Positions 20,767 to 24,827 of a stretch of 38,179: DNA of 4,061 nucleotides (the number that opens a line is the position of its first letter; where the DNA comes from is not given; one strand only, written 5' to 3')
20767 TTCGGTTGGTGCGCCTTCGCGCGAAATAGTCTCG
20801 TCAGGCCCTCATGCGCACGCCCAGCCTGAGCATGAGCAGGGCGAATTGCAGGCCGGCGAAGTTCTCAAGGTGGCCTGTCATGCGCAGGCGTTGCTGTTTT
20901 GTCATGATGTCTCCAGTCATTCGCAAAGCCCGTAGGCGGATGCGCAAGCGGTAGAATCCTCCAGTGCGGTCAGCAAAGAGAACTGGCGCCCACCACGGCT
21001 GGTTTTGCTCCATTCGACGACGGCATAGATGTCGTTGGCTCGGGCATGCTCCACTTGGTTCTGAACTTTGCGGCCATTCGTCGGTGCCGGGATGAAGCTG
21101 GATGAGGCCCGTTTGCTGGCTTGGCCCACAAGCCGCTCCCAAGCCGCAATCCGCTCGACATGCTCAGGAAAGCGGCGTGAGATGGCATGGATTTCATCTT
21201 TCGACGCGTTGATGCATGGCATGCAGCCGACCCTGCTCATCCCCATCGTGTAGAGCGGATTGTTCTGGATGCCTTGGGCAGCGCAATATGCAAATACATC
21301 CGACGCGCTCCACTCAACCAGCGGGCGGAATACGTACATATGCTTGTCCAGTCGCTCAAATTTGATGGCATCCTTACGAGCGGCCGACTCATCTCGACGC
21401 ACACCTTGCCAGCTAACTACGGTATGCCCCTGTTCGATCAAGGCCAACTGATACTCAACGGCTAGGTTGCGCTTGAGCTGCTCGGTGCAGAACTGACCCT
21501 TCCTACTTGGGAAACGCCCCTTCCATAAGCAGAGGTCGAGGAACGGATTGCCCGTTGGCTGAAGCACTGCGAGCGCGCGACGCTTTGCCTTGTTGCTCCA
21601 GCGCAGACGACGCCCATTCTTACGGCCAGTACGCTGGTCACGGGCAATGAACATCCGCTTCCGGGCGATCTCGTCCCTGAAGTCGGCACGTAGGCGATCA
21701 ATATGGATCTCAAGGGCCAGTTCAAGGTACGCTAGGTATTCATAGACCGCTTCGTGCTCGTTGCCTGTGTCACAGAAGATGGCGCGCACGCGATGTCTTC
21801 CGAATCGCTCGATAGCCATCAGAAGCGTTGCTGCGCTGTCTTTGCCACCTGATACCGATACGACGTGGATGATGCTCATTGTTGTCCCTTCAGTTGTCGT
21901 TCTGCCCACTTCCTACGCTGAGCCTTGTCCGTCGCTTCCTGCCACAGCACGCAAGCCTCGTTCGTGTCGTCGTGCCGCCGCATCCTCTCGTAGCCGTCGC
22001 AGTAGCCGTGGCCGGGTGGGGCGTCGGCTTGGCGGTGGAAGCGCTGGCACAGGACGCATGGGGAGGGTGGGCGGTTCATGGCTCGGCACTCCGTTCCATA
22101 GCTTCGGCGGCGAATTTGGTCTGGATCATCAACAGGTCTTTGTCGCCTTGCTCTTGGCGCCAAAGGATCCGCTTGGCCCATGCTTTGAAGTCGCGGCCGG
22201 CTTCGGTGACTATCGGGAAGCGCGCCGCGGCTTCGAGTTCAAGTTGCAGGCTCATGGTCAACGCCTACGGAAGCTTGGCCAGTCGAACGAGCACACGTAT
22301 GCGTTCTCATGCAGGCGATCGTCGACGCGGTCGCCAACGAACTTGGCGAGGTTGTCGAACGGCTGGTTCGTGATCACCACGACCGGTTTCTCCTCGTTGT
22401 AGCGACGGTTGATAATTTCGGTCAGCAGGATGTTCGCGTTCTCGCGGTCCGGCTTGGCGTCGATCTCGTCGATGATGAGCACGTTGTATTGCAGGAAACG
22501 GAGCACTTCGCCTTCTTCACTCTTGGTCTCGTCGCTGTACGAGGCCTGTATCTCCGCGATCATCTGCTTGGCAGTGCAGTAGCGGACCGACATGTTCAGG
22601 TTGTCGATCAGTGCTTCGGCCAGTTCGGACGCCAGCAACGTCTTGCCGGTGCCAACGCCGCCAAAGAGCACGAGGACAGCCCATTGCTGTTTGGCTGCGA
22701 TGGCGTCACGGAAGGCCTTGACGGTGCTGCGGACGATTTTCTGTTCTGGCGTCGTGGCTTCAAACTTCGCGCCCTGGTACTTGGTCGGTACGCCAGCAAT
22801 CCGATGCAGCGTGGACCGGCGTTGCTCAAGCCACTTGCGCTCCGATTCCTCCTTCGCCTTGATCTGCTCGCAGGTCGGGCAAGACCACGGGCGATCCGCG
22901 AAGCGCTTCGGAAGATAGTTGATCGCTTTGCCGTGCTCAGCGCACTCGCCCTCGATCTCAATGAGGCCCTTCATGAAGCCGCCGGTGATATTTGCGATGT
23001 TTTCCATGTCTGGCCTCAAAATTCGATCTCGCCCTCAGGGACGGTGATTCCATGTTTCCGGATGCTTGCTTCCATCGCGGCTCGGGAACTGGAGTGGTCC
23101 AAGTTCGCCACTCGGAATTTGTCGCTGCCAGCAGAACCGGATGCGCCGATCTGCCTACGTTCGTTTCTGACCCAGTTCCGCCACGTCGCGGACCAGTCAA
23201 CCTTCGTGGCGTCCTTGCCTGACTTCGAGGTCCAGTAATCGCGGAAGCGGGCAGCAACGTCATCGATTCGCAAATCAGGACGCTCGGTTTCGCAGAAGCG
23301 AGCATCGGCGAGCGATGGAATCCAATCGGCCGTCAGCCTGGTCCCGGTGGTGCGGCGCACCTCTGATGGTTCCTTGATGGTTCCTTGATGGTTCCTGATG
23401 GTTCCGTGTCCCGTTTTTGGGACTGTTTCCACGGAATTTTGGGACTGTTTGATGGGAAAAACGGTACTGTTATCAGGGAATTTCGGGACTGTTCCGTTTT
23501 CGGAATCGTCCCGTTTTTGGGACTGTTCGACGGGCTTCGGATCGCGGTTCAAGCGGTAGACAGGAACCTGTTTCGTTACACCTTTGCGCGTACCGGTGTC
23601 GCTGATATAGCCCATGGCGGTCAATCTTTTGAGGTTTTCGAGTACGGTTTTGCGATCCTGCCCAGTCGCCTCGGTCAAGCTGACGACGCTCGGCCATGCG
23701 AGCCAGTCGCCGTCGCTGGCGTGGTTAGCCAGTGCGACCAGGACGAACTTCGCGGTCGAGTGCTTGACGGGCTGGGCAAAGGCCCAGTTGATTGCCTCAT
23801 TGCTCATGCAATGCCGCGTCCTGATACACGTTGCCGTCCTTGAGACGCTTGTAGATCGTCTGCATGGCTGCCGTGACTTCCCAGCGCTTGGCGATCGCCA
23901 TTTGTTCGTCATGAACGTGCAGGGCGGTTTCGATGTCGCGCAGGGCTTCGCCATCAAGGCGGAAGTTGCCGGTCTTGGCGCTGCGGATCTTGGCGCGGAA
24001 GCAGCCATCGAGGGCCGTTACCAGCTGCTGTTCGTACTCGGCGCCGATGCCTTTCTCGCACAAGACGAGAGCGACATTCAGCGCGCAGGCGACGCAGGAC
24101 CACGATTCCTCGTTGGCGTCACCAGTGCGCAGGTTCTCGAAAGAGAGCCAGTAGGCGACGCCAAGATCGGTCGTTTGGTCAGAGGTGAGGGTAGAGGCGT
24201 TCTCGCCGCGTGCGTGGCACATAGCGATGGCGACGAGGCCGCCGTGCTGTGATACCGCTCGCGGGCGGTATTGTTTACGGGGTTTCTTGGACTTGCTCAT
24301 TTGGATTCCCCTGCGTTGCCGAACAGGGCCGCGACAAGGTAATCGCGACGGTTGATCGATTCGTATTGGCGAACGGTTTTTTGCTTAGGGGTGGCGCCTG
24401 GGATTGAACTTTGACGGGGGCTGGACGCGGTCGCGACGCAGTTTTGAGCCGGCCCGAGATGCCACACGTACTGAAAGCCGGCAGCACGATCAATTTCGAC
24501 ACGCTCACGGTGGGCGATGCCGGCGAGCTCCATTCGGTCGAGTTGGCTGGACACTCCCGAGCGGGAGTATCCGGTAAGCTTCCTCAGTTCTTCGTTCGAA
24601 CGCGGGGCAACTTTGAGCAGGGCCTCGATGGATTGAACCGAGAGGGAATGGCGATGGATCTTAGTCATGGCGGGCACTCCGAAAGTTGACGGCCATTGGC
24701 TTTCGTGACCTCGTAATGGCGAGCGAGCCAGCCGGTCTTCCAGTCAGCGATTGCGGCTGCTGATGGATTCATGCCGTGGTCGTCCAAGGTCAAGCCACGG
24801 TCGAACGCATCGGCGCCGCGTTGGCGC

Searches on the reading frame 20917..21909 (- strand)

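Call 96: search_protein_families(library=pfam, proteins=[window:20917-21909:-], max_evalue=0.01)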
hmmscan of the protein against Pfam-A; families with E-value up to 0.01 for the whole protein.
window:20917-21909:- (330 aa): 3 families
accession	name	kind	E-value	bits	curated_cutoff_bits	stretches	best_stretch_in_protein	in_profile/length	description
PF01507.26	PAPS_reduct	-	1.6e-25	90.6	22.5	1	15-234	2-174/175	Phosphoadenosine phosphosulfate reductase domain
PF06508.19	QueC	-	0.0012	18.9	22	1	16-85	3-70/210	Queuosine biosynthesis protein QueC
PF01171.26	ATP_bind_3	-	0.0053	16.9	27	0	16-72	3-61/182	PP-loop family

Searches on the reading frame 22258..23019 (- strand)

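Call 96: search_protein_families(library=pfam, proteins=[window:22258-23019:-], max_evalue=0.01)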
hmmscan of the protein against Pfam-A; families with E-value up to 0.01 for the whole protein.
window:22258-23019:- (253 aa): 18 families
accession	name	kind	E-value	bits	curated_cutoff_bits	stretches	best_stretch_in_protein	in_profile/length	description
PF01695.23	IstB_IS21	-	5.2e-17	62.6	24.1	1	59-249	39-229/238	IstB-like ATP binding protein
PF00308.24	Bac_DnaA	-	7.3e-11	43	23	1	106-237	27-156/162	Bacterial DnaA ATPAse domain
PF00004.35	AAA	-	6.5e-10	40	21.2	1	117-235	2-126/131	ATPase family associated with various cellular activities (AAA)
PF07728.20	AAA_5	-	1.1e-07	32.4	22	1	116-220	2-108/139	AAA domain (dynein-related subfamily)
PF20720.3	nSTAND3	-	1.8e-05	24.9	27.2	1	100-167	4-67/155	Novel STAND NTPase 3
PF01637.24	ATPase_2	-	6.9e-05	23.2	33.2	1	107-216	14-115/225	ATPase domain predominantly from Archaea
PF13401.12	AAA_22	-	0.00066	20.4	27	0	115-189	7-96/130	AAA domain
PF13191.12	AAA_16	-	0.0011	19.9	32.6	1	106-216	18-137/167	AAA ATPase domain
PF24883.2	NPHP3_N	-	0.0012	19.5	24.8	1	102-176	11-75/164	Nephrocystin 3, N-terminal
PF13245.12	AAA_19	-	0.0022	18.6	25.1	0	105-144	3-44/134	AAA domain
PF07724.20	AAA_2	-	0.0025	18.3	27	1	116-190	6-87/166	AAA domain (Cdc48 subfamily)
PF00910.28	RNA_helicase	-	0.0039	18.1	21.5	0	117-200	2-69/105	RNA helicase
PF13238.12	AAA_18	-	0.0041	18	29.4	1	118-212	3-90/128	AAA domain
PF13173.12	AAA_14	-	0.0045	17.4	27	1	115-194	4-79/129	AAA domain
PF13521.12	AAA_28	-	0.0072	17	27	0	117-170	3-44/164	AAA domain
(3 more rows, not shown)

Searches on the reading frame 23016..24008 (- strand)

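Call 96: search_protein_families(library=pfam, proteins=[window:23016-24008:-], max_evalue=0.01)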
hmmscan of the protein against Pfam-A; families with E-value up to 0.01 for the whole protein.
window:23016-24008:- (330 aa): 2 families
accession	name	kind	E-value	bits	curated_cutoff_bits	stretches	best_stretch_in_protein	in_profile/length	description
PF13730.12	HTH_36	-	1.7e-08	34.6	25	1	85-135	6-55/55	Helix-turn-helix domain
PF13412.12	HTH_24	-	0.0088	16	21.9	0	109-135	21-47/48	Winged helix-turn-helix DNA-binding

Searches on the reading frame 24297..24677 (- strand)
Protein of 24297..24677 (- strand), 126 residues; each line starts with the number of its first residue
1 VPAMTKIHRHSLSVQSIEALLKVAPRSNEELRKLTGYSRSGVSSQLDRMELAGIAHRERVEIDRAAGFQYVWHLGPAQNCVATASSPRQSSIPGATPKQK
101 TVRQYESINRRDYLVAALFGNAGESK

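Call 96: search_protein_families(library=pfam, proteins=[window:24297-24677:-], max_evalue=0.01)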
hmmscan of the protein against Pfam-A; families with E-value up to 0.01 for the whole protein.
window:24297-24677:- (126 aa): 1 family
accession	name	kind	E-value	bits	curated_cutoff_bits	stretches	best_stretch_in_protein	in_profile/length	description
PF12802.13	MarR_2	-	0.00014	22.3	27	1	27-63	22-58/61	MarR family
